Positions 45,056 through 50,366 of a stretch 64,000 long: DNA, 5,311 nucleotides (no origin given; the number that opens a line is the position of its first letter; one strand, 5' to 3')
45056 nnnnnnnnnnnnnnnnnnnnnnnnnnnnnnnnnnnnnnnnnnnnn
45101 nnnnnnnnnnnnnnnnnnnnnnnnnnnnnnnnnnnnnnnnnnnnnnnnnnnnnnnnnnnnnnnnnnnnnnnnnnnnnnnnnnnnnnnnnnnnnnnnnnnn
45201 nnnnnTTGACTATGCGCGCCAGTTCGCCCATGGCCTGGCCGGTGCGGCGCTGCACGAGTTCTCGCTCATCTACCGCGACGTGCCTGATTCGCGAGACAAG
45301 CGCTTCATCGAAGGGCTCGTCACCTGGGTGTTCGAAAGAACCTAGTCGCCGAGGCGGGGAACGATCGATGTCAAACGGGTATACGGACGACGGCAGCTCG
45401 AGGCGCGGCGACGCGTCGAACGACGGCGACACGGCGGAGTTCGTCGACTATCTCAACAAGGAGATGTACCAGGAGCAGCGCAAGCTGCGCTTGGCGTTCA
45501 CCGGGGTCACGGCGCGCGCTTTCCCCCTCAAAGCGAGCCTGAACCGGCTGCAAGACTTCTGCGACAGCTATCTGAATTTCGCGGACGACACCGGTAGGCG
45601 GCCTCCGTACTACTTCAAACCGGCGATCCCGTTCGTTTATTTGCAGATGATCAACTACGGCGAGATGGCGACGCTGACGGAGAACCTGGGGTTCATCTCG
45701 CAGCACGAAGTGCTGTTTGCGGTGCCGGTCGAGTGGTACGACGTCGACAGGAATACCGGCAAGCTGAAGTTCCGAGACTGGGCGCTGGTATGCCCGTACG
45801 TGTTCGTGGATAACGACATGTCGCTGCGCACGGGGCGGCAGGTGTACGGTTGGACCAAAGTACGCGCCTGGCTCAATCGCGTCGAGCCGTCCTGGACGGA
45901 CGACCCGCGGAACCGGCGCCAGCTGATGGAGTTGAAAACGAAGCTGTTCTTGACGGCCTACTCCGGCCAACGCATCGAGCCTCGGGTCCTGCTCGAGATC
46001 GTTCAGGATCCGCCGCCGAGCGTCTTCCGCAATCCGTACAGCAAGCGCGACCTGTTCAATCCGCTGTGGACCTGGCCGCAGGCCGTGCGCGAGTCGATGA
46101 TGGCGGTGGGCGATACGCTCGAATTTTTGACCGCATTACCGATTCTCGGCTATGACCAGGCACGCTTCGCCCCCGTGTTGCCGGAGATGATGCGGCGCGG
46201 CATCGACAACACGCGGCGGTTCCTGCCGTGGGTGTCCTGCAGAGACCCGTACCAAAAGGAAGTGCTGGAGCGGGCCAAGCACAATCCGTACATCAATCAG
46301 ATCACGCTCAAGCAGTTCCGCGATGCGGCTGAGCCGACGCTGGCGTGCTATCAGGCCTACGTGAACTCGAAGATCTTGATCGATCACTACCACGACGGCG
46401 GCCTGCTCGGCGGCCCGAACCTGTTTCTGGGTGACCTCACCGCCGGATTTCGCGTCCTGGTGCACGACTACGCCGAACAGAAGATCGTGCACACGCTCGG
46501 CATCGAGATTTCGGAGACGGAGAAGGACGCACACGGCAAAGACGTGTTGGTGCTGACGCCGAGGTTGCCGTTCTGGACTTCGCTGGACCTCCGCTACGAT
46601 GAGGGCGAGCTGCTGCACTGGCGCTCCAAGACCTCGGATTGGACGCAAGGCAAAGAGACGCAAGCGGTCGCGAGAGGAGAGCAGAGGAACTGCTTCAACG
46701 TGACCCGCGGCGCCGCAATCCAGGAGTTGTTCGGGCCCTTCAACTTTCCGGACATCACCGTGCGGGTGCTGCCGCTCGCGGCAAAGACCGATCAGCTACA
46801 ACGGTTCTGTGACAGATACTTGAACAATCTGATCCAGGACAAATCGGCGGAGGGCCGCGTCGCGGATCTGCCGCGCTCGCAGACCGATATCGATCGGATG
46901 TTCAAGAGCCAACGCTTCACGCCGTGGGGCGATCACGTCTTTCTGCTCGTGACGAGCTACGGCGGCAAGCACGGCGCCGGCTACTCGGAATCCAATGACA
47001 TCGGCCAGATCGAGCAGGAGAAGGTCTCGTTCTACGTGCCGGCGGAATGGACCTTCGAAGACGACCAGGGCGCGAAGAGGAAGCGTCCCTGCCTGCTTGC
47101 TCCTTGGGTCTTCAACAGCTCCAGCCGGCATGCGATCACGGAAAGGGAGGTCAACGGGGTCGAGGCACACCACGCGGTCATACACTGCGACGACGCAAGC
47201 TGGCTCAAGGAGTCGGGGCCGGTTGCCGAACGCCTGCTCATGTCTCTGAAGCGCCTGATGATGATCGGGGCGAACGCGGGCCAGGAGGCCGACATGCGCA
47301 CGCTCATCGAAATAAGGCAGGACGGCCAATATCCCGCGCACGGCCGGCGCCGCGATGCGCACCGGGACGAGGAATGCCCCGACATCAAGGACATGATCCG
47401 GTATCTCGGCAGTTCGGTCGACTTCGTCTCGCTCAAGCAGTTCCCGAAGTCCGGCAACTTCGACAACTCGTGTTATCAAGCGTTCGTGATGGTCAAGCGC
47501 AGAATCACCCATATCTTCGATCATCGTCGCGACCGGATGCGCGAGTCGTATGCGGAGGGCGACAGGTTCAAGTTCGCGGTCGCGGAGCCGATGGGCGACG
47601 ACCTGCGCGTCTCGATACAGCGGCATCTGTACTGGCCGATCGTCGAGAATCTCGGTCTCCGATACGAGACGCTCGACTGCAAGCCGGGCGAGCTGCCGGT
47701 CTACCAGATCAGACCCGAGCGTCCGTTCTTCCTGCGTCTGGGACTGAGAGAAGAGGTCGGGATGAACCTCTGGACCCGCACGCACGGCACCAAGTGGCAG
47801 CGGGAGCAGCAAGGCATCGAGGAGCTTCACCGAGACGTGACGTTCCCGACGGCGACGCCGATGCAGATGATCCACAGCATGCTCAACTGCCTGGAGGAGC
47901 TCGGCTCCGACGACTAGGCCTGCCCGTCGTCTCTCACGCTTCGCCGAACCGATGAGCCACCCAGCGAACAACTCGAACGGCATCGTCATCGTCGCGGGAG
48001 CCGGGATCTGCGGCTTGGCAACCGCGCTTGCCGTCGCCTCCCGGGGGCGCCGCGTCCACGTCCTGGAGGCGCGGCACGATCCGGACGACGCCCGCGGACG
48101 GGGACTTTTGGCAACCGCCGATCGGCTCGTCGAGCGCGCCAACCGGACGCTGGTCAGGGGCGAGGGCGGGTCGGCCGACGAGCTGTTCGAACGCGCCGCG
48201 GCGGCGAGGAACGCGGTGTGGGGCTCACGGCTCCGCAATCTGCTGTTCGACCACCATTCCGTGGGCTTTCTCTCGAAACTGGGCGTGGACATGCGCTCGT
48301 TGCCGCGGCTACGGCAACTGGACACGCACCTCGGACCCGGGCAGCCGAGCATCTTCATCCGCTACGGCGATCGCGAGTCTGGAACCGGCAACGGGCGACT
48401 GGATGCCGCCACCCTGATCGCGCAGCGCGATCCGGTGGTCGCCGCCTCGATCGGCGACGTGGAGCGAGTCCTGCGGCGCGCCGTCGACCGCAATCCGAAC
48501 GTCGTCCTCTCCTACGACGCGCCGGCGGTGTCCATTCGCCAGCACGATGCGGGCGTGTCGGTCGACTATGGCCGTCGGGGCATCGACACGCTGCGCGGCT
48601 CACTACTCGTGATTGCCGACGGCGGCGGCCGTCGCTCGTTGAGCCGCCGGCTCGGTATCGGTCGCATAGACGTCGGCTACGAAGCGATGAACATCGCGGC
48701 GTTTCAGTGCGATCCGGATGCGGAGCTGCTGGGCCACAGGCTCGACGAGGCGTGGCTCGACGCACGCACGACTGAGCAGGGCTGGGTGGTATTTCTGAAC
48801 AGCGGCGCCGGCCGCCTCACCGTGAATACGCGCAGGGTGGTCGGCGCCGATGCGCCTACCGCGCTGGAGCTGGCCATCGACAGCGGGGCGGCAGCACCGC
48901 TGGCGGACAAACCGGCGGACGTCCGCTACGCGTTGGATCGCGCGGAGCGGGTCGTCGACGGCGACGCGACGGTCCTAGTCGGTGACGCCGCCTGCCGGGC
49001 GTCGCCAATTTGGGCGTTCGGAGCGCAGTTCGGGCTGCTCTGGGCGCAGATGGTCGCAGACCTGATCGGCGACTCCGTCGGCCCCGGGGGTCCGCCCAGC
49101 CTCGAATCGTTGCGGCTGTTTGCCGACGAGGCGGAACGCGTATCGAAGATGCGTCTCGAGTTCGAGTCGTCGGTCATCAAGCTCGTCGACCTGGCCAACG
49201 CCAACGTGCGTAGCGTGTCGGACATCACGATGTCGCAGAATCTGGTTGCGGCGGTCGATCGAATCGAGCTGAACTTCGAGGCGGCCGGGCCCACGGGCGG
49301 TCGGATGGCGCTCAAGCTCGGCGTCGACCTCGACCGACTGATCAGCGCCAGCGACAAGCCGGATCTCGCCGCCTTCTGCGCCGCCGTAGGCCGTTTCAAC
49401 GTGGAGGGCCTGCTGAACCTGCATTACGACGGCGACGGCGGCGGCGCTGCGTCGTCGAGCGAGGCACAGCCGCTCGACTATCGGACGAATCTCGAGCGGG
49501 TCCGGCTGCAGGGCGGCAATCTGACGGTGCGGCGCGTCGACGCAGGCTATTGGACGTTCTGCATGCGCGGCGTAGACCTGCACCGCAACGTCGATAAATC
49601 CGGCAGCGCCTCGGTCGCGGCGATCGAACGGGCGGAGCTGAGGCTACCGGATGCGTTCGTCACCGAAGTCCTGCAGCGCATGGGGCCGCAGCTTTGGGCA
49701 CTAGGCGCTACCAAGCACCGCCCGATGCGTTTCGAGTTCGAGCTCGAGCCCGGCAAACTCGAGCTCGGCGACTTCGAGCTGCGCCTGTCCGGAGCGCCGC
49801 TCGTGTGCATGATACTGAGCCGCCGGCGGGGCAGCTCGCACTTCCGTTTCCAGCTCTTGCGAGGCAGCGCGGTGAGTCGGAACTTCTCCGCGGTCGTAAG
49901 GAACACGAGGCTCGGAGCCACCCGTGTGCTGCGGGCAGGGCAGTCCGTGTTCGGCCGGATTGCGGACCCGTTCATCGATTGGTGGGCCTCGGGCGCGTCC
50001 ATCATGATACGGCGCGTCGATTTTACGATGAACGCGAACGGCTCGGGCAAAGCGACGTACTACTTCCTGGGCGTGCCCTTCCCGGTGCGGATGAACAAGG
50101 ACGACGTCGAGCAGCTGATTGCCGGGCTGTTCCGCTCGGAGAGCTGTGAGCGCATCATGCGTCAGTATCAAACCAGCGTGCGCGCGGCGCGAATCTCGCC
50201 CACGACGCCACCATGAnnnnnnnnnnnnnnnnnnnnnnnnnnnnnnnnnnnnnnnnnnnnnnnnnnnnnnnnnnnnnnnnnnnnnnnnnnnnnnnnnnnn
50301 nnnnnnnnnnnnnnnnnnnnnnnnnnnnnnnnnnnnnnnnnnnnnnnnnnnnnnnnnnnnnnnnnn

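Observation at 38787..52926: Uncharacterised isoprenoid-type gene cluster: TonB receptor, two large flavoproteins, polyprenyl synthase, SDR and three ADC-like domains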

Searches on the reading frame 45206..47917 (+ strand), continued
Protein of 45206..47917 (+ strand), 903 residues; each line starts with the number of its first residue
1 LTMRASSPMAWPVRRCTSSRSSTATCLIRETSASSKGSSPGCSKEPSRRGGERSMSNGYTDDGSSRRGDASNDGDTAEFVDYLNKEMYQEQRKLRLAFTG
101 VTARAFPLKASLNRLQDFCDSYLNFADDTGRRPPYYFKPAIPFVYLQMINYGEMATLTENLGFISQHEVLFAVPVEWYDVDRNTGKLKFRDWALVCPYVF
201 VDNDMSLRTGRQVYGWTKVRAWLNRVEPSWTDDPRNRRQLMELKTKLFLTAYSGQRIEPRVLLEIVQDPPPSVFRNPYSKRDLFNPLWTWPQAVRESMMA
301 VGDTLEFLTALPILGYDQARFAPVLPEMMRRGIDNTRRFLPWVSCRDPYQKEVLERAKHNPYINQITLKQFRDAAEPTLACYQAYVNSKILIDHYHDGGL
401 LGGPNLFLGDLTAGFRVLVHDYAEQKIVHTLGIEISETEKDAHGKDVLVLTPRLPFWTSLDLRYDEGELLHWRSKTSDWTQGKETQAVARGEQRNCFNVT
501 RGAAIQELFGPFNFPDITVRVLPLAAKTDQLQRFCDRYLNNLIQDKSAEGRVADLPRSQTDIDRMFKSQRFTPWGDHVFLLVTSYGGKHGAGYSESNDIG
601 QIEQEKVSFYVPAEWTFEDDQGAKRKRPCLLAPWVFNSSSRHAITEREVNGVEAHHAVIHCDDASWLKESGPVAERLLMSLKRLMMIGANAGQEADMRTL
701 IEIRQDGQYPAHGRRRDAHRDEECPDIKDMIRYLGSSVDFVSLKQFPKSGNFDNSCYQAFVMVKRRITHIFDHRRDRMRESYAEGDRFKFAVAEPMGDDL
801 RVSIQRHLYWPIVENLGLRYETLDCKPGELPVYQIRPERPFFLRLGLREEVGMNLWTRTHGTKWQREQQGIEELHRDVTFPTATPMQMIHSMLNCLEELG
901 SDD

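Call 69: list_cluster_members(proteins=[P0001, P0121, P0002])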
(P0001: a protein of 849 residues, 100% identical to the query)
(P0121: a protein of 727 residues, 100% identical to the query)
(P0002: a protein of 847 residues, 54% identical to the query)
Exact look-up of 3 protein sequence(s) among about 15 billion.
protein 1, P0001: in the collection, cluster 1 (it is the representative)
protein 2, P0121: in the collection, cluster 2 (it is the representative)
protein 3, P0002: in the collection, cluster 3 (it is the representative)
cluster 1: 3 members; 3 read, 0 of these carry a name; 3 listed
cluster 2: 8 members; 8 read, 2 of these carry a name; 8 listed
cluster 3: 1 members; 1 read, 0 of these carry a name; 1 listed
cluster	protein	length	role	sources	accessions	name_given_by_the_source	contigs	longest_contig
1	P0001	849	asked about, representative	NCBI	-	-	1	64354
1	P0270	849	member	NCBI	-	-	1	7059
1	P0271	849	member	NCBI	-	-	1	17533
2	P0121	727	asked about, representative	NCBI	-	-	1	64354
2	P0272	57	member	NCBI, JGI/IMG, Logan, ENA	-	N-acetylneuraminic acid mutarotase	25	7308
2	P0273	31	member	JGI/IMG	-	hypothetical protein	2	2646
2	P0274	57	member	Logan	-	-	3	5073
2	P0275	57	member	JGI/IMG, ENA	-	-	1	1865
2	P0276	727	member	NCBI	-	-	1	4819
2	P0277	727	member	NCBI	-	-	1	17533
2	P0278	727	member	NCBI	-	-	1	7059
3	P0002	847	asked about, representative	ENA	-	-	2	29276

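Call 77: search_protein_families(library=pfam, proteins=[P0100, P0098, P0083, P0108, P0110, P0091, P0081, P0067], max_evalue=0.001)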
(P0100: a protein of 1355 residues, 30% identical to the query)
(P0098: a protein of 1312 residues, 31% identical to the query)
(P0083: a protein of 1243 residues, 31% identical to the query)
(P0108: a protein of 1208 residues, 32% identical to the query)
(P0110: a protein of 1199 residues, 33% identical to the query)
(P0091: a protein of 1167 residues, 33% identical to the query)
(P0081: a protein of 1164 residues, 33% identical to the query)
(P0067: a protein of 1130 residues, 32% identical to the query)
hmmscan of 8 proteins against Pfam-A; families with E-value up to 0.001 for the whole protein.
P0100 (1355 aa): 1 family
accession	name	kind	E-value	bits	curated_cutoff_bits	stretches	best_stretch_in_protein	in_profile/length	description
PF06314.16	ADC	-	0.00072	19.6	29.8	0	87-156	66-118/238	Acetoacetate decarboxylase (ADC)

P0098 (1312 aa): 1 family
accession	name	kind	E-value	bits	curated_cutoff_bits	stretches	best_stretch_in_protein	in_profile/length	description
PF06314.16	ADC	-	2.5e-06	27.6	29.8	1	120-152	84-116/238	Acetoacetate decarboxylase (ADC)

P0083 (1243 aa): 1 family
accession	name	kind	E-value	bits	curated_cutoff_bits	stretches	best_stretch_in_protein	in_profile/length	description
PF06314.16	ADC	-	1.3e-08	35.1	29.8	1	127-157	86-116/238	Acetoacetate decarboxylase (ADC)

P0108 (1208 aa): 1 family
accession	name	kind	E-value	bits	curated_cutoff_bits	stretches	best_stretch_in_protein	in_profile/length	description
PF06314.16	ADC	-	0.00011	22.2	29.8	0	119-153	84-118/238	Acetoacetate decarboxylase (ADC)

P0110 (1199 aa): 1 family
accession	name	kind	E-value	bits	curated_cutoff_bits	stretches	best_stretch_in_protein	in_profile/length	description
PF06314.16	ADC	-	0.00035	20.6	29.8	0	121-153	84-116/238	Acetoacetate decarboxylase (ADC)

P0091 (1167 aa): 1 family
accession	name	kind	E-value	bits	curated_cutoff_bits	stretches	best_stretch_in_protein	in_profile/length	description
PF06314.16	ADC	-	1.1e-05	25.5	29.8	1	126-162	87-119/238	Acetoacetate decarboxylase (ADC)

P0081 (1164 aa): 1 family
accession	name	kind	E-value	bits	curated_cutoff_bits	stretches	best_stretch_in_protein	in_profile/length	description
PF06314.16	ADC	-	0.00078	19.5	29.8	0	125-154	86-115/238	Acetoacetate decarboxylase (ADC)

P0067 (1130 aa): 1 family
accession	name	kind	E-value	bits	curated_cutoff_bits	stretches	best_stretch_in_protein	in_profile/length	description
PF06314.16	ADC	-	2.9e-05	24.1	29.8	1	125-156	87-118/238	Acetoacetate decarboxylase (ADC)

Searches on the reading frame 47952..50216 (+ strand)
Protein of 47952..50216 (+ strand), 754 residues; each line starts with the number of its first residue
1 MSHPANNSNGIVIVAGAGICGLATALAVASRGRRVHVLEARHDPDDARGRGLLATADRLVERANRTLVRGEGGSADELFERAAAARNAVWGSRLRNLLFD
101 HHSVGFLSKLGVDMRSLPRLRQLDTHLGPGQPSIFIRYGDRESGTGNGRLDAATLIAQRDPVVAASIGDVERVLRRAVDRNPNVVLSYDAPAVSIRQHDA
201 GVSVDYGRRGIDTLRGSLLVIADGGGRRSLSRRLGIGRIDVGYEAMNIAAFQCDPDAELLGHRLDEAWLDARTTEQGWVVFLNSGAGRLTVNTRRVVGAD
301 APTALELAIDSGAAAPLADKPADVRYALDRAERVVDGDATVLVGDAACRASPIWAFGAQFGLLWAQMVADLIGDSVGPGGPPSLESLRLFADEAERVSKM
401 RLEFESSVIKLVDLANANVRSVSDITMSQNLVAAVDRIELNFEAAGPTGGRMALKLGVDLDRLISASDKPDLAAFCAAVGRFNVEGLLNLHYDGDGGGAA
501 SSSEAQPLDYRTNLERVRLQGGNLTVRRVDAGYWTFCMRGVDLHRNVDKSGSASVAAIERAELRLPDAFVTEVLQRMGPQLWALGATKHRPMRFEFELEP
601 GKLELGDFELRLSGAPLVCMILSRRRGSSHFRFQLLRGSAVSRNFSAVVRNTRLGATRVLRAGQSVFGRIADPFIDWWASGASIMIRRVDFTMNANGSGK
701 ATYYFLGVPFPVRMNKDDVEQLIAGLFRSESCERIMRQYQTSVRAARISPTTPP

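Call 3: search_protein_families(library=pfam, proteins=[window:47952-50216:+], max_evalue=0.01)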
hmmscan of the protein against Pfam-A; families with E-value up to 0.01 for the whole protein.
window:47952-50216:+ (754 aa): 4 families
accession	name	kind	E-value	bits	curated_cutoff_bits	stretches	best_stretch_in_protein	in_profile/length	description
PF13450.12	NAD_binding_8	-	3.1e-05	24.6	21.9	1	14-44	1-31/68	NAD(P)-binding Rossmann-like domain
PF01494.25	FAD_binding_3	-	6.2e-05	22.8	22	1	12-358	4-304/349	FAD binding domain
PF01266.30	DAO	-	0.00048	20.2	27.9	1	12-343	2-305/353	FAD dependent oxidoreductase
PF00890.30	FAD_binding_2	-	0.0022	17.7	20.4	1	12-41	2-31/414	FAD binding domain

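Call 4: search_protein_families(library=ncbifam, proteins=[window:47952-50216:+], max_evalue=0.01)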
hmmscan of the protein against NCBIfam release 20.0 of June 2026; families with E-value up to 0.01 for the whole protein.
window:47952-50216:+ (754 aa): 35 families (the best 25 are shown)
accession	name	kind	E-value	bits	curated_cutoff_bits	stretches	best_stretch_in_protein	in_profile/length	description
NF005691.0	PRK07494.1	equivalog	6.8e-10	38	459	1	11-64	10-63/404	UbiH/UbiF family hydroxylase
TIGR01988.1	Ubi-OHases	subfamily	5.3e-09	35.4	224.65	0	12-45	2-36/387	ubiquinone biosynthesis hydroxylase, UbiH/UbiF/VisC/COQ6 family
NF005062.0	PRK06475.1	equivalog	2.9e-07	29.7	524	1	10-55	4-48/401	FAD-binding protein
NF005720.0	PRK07538.1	subfamily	4.1e-07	29.2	400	1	12-42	5-35/418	hypothetical protein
NF004780.0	PRK06126.1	subfamily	4.1e-07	28.7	445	1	10-50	9-48/552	hypothetical protein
NF005790.0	PRK07608.1-5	equivalog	5.2e-07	28.6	576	1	12-42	5-35/389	UbiH/UbiF family hydroxylase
TIGR01984.1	UbiH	equivalog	1.6e-06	27.2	392.2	0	167-249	104-183/382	2-octaprenyl-6-methoxyphenyl hydroxylase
NF006021.0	PRK08163.1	equivalog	1.7e-06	27.3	459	1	9-42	5-38/398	3-hydroxybenzoate 6-monooxygenase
NF006593.0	PRK09126.1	equivalog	3.5e-06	26.1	420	0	336-375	279-318/393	5-demethoxyubiquinol-8 5-hydroxylase UbiM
TIGR02032.1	GG-red-SF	subfamily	9.6e-06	25.5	158.8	1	12-44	3-35/297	geranylgeranyl reductase family protein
TIGR03364.1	HpnW_proposed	hypoth_equivalog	1.9e-05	23.9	285.1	1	12-47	3-38/365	TIGR03364 family FAD-dependent oxidoreductase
NF006002.0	PRK08132.1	subfamily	2e-05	23.2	416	0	8-41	24-57/552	FAD-dependent oxidoreductase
NF045637.1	carotdesatCrtDProt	equivalog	3.2e-05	22.6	580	1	12-44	1-33/485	1-hydroxycarotenoid 3,4-desaturase CrtD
NF046068.1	AkvoneHdxseDnrF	equivalog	6.2e-05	22.1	650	0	12-41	1-30/439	aklavinone 12-hydroxylase DnrF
NF046069.1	AkvoneHdxseRdmE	equivalog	6.3e-05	22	700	0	162-249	104-192/521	aklavinone 12-hydroxylase RdmE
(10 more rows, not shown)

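Call 60: search_protein_families(library=padloc, proteins=[window:47952-50216:+], max_evalue=0.001)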
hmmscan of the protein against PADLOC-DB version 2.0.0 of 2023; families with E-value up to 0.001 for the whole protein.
window:47952-50216:+ (754 aa): 0 families
